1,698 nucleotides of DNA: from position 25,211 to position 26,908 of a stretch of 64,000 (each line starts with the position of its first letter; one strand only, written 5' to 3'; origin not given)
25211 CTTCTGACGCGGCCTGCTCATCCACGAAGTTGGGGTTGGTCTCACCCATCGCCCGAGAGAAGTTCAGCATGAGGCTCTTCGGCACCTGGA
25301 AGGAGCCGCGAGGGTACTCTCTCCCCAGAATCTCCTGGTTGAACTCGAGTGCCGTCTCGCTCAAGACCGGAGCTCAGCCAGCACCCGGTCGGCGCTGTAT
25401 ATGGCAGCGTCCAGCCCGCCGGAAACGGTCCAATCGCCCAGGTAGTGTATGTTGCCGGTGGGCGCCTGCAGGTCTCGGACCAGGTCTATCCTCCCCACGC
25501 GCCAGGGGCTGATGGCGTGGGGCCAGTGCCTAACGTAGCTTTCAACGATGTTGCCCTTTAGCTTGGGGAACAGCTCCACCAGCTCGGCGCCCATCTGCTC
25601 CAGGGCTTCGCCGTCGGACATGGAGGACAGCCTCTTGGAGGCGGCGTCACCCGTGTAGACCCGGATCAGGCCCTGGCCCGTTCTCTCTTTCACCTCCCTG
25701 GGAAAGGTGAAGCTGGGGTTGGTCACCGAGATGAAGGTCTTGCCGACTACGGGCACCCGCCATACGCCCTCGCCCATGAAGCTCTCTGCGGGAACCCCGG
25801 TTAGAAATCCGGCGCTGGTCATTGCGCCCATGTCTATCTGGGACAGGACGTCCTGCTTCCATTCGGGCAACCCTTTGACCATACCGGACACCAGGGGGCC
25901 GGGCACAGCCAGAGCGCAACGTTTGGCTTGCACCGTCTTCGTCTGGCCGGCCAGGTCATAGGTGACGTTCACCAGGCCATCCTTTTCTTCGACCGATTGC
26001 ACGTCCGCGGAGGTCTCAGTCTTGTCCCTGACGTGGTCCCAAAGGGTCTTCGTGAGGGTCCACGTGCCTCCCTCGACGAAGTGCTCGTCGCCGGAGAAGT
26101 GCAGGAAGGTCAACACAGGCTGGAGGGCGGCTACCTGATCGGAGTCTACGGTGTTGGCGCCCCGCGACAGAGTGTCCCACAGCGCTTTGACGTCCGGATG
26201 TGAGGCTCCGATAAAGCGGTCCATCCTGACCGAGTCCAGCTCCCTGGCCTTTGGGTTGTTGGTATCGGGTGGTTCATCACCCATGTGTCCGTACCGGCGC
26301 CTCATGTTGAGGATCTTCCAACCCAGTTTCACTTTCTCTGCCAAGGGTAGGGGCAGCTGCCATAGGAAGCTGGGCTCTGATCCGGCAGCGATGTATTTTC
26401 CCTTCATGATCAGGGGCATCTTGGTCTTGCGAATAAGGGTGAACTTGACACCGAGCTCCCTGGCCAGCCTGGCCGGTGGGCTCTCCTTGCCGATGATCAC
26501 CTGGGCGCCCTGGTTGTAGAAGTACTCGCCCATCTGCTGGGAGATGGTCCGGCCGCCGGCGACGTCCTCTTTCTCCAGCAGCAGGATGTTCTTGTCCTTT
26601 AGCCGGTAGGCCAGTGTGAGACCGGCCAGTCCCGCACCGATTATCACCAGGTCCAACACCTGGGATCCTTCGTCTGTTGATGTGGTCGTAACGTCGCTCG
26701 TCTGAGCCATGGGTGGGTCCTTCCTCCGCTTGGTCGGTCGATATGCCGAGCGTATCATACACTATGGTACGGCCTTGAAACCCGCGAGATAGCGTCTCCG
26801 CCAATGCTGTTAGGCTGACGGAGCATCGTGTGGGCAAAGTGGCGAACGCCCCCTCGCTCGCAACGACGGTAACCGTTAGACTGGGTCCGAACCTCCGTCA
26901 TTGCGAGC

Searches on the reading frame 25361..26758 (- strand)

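Call 25: search_protein_families(library=pfam, proteins=[window:25361-26758:-], max_evalue=0.00001)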
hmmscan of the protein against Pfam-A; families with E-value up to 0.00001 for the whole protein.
window:25361-26758:- (465 aa): 3 families
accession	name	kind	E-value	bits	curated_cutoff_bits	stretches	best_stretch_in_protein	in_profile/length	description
PF01593.30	Amino_oxidase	-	3.4e-28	99.5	19.8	1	44-459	1-438/443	Flavin containing amine oxidoreductase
PF13450.12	NAD_binding_8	-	2.1e-10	41.2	21.9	1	39-95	1-60/68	NAD(P)-binding Rossmann-like domain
PF01266.30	DAO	-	8.1e-07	29.3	27.9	1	36-69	1-37/353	FAD dependent oxidoreductase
